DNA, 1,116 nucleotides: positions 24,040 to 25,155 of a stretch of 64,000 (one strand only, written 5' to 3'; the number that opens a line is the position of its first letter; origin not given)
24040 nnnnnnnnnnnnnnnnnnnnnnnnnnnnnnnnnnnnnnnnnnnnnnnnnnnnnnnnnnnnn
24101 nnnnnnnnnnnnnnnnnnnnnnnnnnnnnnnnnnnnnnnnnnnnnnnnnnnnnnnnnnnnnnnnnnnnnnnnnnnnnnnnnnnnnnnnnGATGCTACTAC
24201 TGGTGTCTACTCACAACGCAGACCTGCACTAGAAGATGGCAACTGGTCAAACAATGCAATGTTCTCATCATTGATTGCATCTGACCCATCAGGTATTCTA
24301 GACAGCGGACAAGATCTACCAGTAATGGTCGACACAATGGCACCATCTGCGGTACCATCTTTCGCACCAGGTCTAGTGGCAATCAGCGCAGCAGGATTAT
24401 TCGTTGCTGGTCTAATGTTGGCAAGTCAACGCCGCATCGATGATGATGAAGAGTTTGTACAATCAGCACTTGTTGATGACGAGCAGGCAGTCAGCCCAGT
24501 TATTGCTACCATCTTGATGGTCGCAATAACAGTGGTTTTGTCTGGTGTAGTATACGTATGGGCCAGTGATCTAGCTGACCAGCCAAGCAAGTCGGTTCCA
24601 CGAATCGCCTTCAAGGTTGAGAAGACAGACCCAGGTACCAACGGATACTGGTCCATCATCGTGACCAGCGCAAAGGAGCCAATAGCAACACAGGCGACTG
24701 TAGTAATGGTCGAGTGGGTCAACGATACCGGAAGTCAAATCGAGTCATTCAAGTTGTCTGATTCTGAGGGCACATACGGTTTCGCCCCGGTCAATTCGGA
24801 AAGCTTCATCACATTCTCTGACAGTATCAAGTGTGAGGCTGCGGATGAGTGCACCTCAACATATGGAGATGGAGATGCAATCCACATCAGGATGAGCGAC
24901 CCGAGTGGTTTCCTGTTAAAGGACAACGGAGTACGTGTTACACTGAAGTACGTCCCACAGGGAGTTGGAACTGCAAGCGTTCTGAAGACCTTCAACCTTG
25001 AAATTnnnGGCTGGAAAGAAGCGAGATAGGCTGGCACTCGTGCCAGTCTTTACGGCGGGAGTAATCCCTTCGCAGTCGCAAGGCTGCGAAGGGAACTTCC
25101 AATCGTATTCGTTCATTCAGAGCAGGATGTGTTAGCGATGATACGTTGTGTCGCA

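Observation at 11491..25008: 13.6-kb uninterrupted ORF: mosaic giant adhesin (beta-helix + cadherin-like + Tyr-rich segments), probably heavily N-glycosylated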

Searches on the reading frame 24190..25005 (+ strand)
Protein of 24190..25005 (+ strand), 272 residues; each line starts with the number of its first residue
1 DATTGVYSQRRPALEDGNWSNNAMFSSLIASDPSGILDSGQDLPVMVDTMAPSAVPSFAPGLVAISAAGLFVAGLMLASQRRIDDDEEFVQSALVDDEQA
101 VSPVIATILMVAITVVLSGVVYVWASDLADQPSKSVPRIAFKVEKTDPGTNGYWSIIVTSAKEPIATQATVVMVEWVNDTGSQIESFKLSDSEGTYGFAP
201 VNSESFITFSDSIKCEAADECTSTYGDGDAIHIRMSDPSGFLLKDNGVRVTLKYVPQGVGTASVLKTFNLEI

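Call 13: find_homologous_proteins(query=window:24190-25005:+)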
Query window:24190-25005:+ (272 aa): 1918 proteins with E <= 0.001 among 5558 candidates; the best 120 are listed.
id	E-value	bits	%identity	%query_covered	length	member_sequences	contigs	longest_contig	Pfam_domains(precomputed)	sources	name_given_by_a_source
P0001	3.6e-131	454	78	100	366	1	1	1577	PF07790.17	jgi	jgi:flagellin-like protein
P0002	5.5e-120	417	78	92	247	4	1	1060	PF07790.17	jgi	jgi:flagellin-like protein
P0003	2.1e-104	366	85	75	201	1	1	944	PF07790.17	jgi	-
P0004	3.7e-74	267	83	55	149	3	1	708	-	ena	-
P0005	3.1e-61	225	46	96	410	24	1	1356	PF07790.17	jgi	jgi:flagellin-like protein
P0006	3.5e-60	221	47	96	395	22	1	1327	PF07790.17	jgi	jgi:flagellin-like protein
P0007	3.0e-59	218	47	96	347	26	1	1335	PF07790.17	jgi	jgi:flagellin-like protein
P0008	7.0e-59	217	48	97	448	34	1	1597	PF07790.17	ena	-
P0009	5.6e-58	214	48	96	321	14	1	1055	PF07790.17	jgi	jgi:flagellin-like protein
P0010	8.5e-57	210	46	97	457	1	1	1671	PF07790.17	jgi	jgi:flagellin-like protein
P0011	9.6e-57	210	45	96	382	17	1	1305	PF07790.17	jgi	jgi:flagellin-like protein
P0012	9.6e-56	207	47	96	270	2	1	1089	PF07790.17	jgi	jgi:flagellin-like protein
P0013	3.2e-55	205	44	96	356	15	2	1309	PF07790.17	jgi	jgi:flagellin-like protein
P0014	1.1e-54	203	44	97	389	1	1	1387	PF07790.17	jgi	jgi:flagellin-like protein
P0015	1.8e-54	203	49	87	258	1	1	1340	PF07790.17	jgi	jgi:flagellin-like protein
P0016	2.3e-54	202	49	82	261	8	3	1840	PF07790.17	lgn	-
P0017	4.7e-53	198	44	97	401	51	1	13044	PF07790.17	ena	-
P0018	6.7e-53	197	47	88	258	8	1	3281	PF07790.17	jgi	jgi:flagellin-like protein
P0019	1.8e-52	196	44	97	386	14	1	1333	PF07790.17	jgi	jgi:flagellin-like protein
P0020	2.7e-52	195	46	96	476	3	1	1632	PF07790.17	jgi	-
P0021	2.8e-52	195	45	96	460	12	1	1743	PF07790.17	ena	-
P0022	3.8e-52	195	45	96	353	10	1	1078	PF07790.17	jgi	jgi:flagellin-like protein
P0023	3.8e-52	195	46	96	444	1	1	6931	PF07790.17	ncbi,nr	ncbi:MAG: type IV pilin [Candidatus Poseidoniales archaeon]|nr:MAG: type IV pilin [Candidatus Poseid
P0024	4.2e-52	195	44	96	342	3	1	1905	PF07790.17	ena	-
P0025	4.9e-52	195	44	96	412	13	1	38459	PF07790.17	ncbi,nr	ncbi:MAG: hypothetical protein CM15mP71_4550 [Candidatus Poseidoniales archaeon]|nr:MAG: hypothetica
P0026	2.0e-51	193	44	99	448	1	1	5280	PF07790.17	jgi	jgi:flagellin-like protein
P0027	2.7e-51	192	47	85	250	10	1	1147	PF07790.17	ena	-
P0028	4.3e-51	192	45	96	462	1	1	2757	PF07790.17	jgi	jgi:flagellin-like protein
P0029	5.6e-51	191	43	98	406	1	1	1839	PF07790.17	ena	-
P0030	6.7e-51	191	43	97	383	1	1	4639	PF07790.17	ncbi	-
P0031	9.2e-51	190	42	94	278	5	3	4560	PF07790.17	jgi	jgi:flagellin-like protein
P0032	1.1e-50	190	47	85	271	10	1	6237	PF07790.17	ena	-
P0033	1.4e-50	190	47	84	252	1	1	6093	PF07790.17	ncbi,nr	ncbi:MAG: hypothetical protein CL992_02655 [Euryarchaeota archaeon]|nr:hypothetical protein [Euryarc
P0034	1.4e-50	190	44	96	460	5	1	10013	PF07790.17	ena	-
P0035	1.6e-50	190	42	96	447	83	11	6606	PF07790.17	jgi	jgi:flagellin-like protein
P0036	2.0e-50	189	46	83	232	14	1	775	PF07790.17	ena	-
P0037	2.4e-50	189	44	96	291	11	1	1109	PF07790.17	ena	-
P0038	2.7e-50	189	43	96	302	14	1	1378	PF07790.17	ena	-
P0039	3.9e-50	188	50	75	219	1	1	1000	PF07790.17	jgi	jgi:flagellin-like protein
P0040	6.0e-50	188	44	97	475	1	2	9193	PF07790.17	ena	-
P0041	1.1e-49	187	46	82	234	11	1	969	PF07790.17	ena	-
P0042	2.9e-49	186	43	95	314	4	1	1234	PF07790.17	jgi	jgi:flagellin-like protein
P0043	3.1e-49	185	47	85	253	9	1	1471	PF07790.17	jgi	jgi:flagellin-like protein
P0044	3.6e-49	185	44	96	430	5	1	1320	PF07790.17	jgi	jgi:flagellin-like protein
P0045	4.3e-49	185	45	85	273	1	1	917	PF07790.17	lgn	-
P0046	6.1e-49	185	44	98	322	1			PF07790.17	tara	tara:strand:- start:133 stop:1101 length:969 start_codon:yes stop_codon:yes gene_type:complete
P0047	6.4e-49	184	41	97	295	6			PF07790.17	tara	tara:strand:- start:65 stop:952 length:888 start_codon:yes stop_codon:yes gene_type:complete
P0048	6.5e-49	184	40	97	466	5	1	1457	PF07790.17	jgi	jgi:flagellin-like protein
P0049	9.8e-49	184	43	96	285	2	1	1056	PF07790.17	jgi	-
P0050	1.2e-48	184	42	97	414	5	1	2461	PF07790.17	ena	-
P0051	1.6e-48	183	47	85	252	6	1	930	PF07790.17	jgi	-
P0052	2.2e-48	183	44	94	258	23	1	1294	PF07790.17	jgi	jgi:flagellin-like protein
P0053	4.3e-48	182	46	81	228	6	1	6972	PF07790.17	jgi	jgi:flagellin-like protein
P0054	4.6e-48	182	44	87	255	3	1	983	PF07790.17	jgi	jgi:flagellin-like protein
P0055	5.5e-48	181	42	99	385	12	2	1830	PF07790.17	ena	-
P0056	9.9e-48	181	41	97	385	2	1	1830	PF07790.17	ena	-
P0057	1.8e-47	180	49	79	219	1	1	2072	PF07790.17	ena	-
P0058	1.9e-47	180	41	96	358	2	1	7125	PF07790.17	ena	-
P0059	5.3e-47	178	41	97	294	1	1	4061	PF07790.17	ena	-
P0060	1.6e-46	177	45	82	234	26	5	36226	PF07790.17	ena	-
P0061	1.8e-46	176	44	83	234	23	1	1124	PF07790.17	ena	-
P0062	2.1e-46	176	42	96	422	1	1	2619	PF07790.17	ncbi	-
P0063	2.8e-46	176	46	79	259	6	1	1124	PF07790.17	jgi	jgi:flagellin-like protein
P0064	2.8e-45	172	44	84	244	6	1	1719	PF07790.17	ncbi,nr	ncbi:MAG TPA: type IV pilin, partial [Candidatus Thalassarchaeaceae archaeon]|nr:type IV pilin [Cand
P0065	1.3e-44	170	48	82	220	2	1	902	PF07790.17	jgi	jgi:flagellin-like protein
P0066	1.6e-44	170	47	76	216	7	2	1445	PF07790.17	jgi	jgi:flagellin-like protein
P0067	2.9e-44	169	48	74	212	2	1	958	PF07790.17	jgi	jgi:flagellin-like protein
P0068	4.6e-44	169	42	91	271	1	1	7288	PF07790.17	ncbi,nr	ncbi:MAG: type IV pilin, partial [Candidatus Thermoplasmatota archaeon]|nr:type IV pilin [Candidatus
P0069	2.7e-43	166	45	76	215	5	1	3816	PF07790.17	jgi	jgi:flagellin-like protein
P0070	3.8e-43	166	46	75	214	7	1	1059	PF07790.17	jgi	jgi:flagellin-like protein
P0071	9.6e-43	164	45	80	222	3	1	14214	PF07790.17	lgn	-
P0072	1.1e-42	164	43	85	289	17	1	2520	PF07790.17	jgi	jgi:flagellin-like protein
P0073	3.9e-42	162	48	76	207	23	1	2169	PF07790.17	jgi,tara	jgi:flagellin-like protein|tara:strand:- start:112 stop:735 length:624 start_codon:yes stop_codon:ye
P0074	6.2e-42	162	45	76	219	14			PF07790.17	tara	tara:strand:- start:688 stop:1347 length:660 start_codon:yes stop_codon:yes gene_type:complete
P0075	8.9e-42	161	47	79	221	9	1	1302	PF07790.17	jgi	jgi:flagellin-like protein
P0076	1.1e-41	161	46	74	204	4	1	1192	PF07790.17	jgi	jgi:flagellin-like protein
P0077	2.1e-40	157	47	63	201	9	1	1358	PF07790.17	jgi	jgi:flagellin-like protein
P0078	3.9e-40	156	45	73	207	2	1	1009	PF07790.17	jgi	jgi:flagellin-like protein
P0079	1.8e-39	154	45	76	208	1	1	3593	PF07790.17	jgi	-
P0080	1.9e-39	153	44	81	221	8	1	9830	PF07790.17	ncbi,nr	ncbi:MAG: hypothetical protein CMA27_03610, partial [Euryarchaeota archaeon]|nr:hypothetical protein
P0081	1.9e-39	153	46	76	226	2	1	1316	PF07790.17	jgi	jgi:flagellin-like protein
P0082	3.3e-39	153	42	77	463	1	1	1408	PF07790.17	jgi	-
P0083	7.2e-39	152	43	74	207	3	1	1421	PF07790.17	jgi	jgi:flagellin-like protein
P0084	1.6e-38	150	44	73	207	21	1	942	PF07790.17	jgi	jgi:flagellin-like protein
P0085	1.8e-38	150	44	74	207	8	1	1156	PF07790.17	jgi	jgi:flagellin-like protein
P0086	6.4e-38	148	47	65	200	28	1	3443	PF07790.17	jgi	-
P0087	7.0e-38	148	44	75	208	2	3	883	PF07790.17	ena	-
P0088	1.1e-37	148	51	63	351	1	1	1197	PF07790.17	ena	-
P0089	1.4e-37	147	45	65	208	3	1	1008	PF07790.17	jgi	-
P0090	1.5e-37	147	47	65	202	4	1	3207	PF07790.17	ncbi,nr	ncbi:MAG: archaellin/type IV pilin N-terminal domain-containing protein, partial [Candidatus Thermop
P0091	4.3e-37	146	47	65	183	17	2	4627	PF07790.17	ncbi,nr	ncbi:MAG: type IV pilin [Euryarchaeota archaeon]|nr:type IV pilin [Euryarchaeota archaeon] MBT561838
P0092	6.9e-37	145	47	64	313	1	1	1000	PF07790.17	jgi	jgi:flagellin-like protein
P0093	8.2e-37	145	43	75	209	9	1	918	PF07790.17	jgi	jgi:flagellin-like protein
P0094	1.1e-36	144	45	74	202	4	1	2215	PF07790.17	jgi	jgi:flagellin-like protein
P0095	1.3e-36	144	46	65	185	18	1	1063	PF07790.17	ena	-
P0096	1.7e-36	144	46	65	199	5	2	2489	PF07790.17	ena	-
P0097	4.9e-36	142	47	65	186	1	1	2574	PF07790.17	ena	-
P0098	1.0e-34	138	45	63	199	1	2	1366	PF07790.17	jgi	jgi:flagellin-like protein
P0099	2.4e-34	137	46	63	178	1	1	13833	PF07790.17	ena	-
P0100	2.4e-34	137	51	53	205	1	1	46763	PF07790.17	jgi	jgi:flagellin-like protein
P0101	3.6e-34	136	45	64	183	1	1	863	PF07790.17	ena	-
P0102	3.9e-34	136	43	71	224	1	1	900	PF07790.17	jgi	-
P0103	4.5e-34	136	47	65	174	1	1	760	PF07790.17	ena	-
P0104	5.6e-34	135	46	65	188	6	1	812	PF07790.17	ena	-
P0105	8.2e-34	135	45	63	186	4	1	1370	PF07790.17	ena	-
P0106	8.5e-33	132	46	64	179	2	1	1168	PF07790.17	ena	-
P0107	9.2e-33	131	45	72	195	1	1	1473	PF07790.17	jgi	jgi:flagellin-like protein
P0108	2.3e-32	130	46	64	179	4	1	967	PF07790.17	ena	-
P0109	8.0e-32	128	45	63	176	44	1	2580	PF07790.17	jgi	jgi:flagellin-like protein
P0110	1.2e-31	128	47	63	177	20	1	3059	PF07790.17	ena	-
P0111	4.8e-31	126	46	64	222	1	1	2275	PF07790.17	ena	-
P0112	6.6e-31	125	46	64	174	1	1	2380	PF07790.17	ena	-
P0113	7.8e-31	125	45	63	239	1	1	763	PF07790.17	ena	-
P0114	1.9e-30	124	49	58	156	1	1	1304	PF07790.17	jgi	-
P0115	4.2e-30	123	44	64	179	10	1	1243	PF07790.17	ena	-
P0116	6.6e-30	122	44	64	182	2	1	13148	PF07790.17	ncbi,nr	ncbi:MAG: hypothetical protein CMA30_01480 [Euryarchaeota archaeon]|nr:hypothetical protein [Euryarc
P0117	1.1e-29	121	45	64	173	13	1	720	PF07790.17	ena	-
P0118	1.0e-28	118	55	45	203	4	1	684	PF07790.17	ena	-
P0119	5.9e-26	109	55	43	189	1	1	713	PF07790.17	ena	-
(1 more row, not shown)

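Call 15: find_encoding_contigs(protein=P0025, flank=10000, max_places=3)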
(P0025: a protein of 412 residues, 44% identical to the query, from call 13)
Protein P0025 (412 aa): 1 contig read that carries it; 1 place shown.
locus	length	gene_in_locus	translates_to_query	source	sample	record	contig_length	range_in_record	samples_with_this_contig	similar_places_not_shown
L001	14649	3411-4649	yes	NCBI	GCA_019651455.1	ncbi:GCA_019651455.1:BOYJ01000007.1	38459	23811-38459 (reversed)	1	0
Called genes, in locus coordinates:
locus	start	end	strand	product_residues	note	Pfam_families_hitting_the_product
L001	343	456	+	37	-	-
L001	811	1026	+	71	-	-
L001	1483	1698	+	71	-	-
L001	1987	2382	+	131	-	-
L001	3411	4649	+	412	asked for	PF07790:Pilin_N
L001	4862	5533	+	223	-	PF00702:Hydrolase, PF12710:HAD, PF13419:HAD_2 (faint)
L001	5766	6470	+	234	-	PF02464:CinA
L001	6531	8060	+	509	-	PF00149:Metallophos, PF04042:DNA_pol_E_B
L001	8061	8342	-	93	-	-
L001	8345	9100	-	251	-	PF03465:eRF1_3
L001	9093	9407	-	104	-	PF26356:Pelota_N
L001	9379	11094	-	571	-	PF01268:FTHFS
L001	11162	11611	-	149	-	PF15975:Flot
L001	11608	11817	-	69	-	-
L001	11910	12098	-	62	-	PF01145:Band_7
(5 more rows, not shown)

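Call 17: find_encoding_contigs(protein=P0060, flank=10000, max_places=3)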
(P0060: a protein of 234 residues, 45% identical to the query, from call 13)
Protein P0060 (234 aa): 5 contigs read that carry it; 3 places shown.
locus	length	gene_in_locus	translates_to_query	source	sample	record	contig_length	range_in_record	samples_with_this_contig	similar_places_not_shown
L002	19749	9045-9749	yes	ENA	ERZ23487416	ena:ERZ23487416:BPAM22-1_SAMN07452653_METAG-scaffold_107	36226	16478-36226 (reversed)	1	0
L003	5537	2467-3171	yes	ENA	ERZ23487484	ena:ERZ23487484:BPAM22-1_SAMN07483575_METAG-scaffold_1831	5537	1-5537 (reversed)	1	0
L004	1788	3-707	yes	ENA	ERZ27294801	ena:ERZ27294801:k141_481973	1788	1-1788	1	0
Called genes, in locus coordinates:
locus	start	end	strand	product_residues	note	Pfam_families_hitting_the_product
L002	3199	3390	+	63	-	-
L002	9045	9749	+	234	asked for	PF07790:Pilin_N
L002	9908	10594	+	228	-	PF00702:Hydrolase, PF12710:HAD, PF13419:HAD_2 (faint)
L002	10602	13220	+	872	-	PF01547:SBP_bac_1, PF13416:SBP_bac_8, PF00528:BPD_transp_1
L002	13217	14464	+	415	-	PF00528:BPD_transp_1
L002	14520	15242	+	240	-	PF00005:ABC_tran, PF13304:AAA_21 (faint)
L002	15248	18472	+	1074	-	-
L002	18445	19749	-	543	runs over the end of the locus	PF00343:Phosphorylase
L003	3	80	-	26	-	?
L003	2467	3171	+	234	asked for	PF07790:Pilin_N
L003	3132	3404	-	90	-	-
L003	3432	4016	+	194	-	PF00702:Hydrolase, PF12710:HAD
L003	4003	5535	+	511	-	?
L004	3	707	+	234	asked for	PF07790:Pilin_N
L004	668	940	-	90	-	-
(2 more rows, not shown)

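Call 18: find_encoding_contigs(protein=P0100, flank=10000, max_places=2)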
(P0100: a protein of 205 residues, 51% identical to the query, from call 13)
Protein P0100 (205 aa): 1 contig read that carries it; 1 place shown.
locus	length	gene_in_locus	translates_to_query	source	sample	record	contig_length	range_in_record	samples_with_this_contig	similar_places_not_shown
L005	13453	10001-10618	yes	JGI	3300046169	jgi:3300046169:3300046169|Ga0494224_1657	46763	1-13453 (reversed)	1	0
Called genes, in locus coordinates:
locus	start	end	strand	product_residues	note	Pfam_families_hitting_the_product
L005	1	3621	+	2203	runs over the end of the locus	-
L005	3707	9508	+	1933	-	-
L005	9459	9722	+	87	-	-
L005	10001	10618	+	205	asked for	PF07790:Pilin_N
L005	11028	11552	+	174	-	PF00702:Hydrolase, PF12710:HAD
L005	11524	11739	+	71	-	-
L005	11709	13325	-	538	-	PF00149:Metallophos, PF04042:DNA_pol_E_B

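Call 37: find_encoding_contigs(protein=P0115, flank=10000, max_places=4)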
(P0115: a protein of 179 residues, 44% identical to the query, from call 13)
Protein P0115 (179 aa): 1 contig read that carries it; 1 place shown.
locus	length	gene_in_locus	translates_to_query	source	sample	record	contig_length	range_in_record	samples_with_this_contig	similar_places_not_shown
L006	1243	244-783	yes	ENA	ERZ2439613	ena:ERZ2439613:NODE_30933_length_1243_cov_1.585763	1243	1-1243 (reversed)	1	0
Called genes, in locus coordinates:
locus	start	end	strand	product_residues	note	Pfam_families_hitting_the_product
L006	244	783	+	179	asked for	PF07790:Pilin_N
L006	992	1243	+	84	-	?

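Call 38: find_encoding_contigs(protein=P0116, flank=10000, max_places=2)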
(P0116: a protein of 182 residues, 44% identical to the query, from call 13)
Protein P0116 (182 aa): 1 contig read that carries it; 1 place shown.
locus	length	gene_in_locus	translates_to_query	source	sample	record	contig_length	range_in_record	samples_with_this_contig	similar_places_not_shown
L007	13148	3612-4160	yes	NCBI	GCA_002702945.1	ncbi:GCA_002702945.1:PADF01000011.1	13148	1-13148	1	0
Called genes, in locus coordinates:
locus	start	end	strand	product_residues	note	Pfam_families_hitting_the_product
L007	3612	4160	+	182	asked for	PF07790:Pilin_N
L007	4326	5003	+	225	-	-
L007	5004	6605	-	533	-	-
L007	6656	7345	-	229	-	PF02464:CinA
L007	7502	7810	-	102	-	-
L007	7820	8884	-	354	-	-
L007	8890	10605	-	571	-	-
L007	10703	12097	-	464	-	PF01145:Band_7, PF15975:Flot (weak)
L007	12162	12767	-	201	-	-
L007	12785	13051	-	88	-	-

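Call 54: search_protein_families(library=ncbifam, proteins=[window:24190-25005:+], max_evalue=10)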
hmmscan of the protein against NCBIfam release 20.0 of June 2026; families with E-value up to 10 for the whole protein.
window:24190-25005:+ (272 aa): 3 families
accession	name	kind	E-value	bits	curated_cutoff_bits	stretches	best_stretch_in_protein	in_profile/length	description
TIGR02537.2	arch_flag_Nterm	domain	4.2e-12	45.3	20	1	97-128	1-32/33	archaellin/type IV pilin N-terminal domain-containing protein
NF046073.1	UpsA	equivalog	2.9e-06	27.5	130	1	99-130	2-33/136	pilin subunit UpsA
NF009557.0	PRK13009.1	equivalog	0.16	11.1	284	1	144-185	116-157/377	succinyl-diaminopimelate desuccinylase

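Call 68: find_encoding_contigs(protein=P0105, flank=10000, max_places=4)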
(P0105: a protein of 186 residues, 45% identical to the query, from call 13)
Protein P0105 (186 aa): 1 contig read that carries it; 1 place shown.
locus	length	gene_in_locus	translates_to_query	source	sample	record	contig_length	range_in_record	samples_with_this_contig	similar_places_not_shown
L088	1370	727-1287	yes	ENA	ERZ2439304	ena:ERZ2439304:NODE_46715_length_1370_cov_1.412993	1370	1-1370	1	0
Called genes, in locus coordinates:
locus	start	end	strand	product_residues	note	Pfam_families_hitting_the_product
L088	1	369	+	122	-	?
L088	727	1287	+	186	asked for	PF07790:Pilin_N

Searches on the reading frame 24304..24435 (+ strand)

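Call 54: search_protein_families(library=ncbifam, proteins=[window:24304-24435:+], max_evalue=10)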
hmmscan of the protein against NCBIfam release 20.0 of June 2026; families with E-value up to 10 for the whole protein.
seq(44 aa): 1 family
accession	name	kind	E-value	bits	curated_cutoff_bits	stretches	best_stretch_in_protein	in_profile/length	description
NF001907.1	PRK00665.1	equivalog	0.14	12.3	60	1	23-35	12-24/31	cytochrome b6-f complex subunit V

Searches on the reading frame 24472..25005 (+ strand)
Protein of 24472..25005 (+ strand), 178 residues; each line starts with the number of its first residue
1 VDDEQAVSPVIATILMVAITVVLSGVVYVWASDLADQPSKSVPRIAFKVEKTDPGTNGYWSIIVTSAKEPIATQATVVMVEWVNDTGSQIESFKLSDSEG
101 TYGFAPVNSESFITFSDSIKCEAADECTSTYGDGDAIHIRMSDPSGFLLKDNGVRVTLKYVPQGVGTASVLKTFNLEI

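Call 69: search_protein_representatives(protein=window:24472-25005:+)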
Query: 178 residues. Proteins with E-value up to 0.001 (for the whole library): 692; up to 1e-10: 32; up to 1e-30: 13. The best 150 are listed.
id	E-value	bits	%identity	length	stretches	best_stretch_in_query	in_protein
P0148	4.0e-105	365.0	97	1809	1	1-178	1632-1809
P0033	1.3e-34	135.6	48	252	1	2-174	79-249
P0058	2.1e-34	134.9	50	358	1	2-161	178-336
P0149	7.4e-34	133.1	48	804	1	3-175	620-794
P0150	8.4e-34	132.9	47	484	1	2-167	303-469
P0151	1.2e-33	132.4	54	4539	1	2-174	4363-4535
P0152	1.4e-33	132.2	49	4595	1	2-174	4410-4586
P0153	1.0e-32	129.4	50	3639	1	1-175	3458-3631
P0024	1.2e-32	129.2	47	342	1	2-174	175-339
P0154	1.3e-32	129.0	49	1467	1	2-175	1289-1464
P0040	5.5e-32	127.0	48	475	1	1-174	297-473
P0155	1.3e-31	125.8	47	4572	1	1-175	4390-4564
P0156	7.4e-31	123.3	32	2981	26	128-165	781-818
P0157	1.1e-30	122.8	49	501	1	2-174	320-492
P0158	1.7e-30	122.2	46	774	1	1-175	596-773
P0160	1.0e-27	113.1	42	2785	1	2-156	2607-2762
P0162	1.0e-23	100.1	50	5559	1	2-174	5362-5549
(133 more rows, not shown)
